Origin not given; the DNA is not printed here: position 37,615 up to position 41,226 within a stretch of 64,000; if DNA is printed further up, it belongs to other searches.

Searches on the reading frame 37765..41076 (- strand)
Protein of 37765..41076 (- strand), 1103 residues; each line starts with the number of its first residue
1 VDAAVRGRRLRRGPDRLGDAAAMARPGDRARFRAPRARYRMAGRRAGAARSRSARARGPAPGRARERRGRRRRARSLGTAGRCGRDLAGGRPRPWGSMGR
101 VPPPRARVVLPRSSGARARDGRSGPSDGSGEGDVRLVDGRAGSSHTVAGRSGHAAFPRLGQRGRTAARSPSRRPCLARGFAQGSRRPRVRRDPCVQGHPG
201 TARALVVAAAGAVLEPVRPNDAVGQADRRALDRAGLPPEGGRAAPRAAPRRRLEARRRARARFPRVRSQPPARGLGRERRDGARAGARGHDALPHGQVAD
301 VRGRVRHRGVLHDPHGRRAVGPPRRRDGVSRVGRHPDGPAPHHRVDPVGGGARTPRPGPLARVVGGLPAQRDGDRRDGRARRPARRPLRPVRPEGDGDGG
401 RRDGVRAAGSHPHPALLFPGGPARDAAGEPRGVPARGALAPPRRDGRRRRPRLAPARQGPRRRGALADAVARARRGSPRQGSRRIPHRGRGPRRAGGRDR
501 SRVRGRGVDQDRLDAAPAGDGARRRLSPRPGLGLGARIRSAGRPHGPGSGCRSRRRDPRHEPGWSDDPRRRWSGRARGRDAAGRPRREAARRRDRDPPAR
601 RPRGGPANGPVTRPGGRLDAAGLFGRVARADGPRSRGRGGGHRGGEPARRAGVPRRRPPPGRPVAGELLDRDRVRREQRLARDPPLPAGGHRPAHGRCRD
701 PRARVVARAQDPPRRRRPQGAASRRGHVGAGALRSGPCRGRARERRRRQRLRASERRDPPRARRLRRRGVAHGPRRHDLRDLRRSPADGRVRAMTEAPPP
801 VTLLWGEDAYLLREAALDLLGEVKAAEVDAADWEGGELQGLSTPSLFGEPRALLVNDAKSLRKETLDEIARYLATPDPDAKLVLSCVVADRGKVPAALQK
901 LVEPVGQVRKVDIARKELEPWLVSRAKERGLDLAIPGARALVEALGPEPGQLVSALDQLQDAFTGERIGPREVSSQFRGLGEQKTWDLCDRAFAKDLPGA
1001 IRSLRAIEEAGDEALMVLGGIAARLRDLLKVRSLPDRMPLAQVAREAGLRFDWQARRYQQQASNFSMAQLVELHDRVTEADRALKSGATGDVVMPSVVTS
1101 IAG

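Call 29: search_protein_families(library=pfam, proteins=[window:37765-41076:-], max_evalue=0.00001)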
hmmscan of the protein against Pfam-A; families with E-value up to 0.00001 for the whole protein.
window:37765-41076:- (1103 aa): 1 family
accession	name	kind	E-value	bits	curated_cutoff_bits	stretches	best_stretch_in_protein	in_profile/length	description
PF21694.2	DNA_pol3_delta_C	-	1.9e-08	34.8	27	1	982-1091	1-110/121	DNA polymerase III delta subunit, C-terminal domain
